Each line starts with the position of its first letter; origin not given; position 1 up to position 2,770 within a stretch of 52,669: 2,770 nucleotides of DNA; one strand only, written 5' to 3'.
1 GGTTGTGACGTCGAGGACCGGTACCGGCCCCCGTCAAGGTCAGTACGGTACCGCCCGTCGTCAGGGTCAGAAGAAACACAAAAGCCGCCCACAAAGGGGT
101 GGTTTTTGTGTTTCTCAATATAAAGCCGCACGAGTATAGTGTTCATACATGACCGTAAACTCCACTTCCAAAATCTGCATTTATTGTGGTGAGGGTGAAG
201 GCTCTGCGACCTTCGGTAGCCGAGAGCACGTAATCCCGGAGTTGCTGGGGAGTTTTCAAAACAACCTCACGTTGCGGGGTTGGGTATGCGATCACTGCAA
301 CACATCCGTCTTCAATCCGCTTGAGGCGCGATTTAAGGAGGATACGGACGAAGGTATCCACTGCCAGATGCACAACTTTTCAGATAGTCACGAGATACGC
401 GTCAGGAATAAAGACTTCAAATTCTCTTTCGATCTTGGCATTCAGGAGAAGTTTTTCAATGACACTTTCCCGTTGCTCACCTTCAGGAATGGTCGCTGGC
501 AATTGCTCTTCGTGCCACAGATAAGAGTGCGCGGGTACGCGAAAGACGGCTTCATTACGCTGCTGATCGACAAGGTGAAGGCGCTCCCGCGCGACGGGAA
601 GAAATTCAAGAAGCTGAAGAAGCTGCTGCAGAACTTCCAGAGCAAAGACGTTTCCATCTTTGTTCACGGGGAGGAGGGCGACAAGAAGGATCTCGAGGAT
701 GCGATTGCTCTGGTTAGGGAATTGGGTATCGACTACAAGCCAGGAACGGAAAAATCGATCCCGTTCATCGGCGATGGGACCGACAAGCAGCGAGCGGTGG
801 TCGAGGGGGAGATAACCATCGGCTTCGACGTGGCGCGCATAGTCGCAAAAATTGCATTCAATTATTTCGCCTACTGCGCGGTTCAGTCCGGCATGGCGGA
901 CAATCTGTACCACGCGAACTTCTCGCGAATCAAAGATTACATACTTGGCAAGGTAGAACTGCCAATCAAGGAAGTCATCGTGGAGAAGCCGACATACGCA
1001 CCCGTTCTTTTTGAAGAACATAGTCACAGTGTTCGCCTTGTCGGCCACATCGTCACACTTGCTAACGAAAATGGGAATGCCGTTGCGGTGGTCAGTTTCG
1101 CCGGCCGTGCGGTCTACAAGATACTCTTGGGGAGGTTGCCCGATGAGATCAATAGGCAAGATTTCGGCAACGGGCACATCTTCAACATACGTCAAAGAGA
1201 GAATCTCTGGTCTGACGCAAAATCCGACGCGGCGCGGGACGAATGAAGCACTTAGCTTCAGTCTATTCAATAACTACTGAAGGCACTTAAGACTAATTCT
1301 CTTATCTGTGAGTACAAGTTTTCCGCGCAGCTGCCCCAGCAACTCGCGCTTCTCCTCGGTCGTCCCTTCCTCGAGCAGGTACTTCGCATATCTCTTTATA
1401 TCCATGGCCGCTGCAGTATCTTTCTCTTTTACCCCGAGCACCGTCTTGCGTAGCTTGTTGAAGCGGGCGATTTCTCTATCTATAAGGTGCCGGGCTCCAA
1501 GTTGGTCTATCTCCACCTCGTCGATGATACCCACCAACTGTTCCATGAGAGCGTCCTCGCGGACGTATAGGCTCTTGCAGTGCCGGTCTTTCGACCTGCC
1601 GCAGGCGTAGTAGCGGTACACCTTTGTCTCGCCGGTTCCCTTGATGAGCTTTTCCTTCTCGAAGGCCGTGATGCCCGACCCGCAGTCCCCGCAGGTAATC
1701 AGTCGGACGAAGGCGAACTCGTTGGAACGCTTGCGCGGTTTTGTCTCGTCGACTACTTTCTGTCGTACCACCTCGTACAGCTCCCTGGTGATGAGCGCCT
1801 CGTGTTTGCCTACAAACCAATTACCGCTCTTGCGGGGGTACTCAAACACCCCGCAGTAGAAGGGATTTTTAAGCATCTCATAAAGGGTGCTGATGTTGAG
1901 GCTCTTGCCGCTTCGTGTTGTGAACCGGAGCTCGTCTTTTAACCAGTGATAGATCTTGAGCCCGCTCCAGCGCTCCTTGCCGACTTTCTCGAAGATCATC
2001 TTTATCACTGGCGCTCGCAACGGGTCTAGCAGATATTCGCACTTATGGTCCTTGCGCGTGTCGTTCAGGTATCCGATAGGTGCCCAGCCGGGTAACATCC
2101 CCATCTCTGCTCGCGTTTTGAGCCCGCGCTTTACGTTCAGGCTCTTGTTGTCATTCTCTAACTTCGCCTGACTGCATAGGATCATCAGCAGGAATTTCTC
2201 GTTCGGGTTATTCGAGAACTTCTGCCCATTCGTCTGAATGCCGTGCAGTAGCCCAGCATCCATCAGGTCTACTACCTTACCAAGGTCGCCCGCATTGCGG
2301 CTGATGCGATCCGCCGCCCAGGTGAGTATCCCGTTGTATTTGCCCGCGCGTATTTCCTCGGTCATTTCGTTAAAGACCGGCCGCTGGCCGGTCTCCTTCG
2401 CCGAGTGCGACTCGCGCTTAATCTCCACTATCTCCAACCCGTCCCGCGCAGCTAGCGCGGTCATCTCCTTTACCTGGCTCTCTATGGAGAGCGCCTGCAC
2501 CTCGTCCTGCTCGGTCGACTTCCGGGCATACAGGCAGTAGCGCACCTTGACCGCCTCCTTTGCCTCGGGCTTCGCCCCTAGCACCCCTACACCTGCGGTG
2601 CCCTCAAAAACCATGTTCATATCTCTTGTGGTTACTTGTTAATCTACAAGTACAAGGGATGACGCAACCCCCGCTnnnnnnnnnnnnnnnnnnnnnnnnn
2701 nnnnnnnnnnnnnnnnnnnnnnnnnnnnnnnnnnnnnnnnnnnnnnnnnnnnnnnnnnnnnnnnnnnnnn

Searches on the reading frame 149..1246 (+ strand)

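Call 21: search_protein_families(library=pfam, proteins=[window:149-1246:+], max_evalue=0.001)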
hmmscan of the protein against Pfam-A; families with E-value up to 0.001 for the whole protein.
window:149-1246:+ (365 aa): 1 family
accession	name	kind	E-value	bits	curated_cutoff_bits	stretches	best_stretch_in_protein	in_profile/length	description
PF14279.12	HNH_5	-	7.7e-08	32.6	27.5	1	10-63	1-52/56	HNH endonuclease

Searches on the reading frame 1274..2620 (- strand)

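Call 21: search_protein_families(library=pfam, proteins=[window:1274-2620:-], max_evalue=0.001)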
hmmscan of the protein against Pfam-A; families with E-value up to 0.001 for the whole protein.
window:1274-2620:- (448 aa): 3 families
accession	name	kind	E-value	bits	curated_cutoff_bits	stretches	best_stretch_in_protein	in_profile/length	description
PF00239.26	Resolvase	-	2.4e-19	70.3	23.3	1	30-175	3-144/145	Resolvase, N terminal domain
PF07508.19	Recombinase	-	5.4e-13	49.5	21.1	1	202-289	3-99/102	Recombinase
PF13408.12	Zn_ribbon_recom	-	2.3e-07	31.5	25.3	1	306-362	4-53/58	Recombinase zinc beta ribbon domain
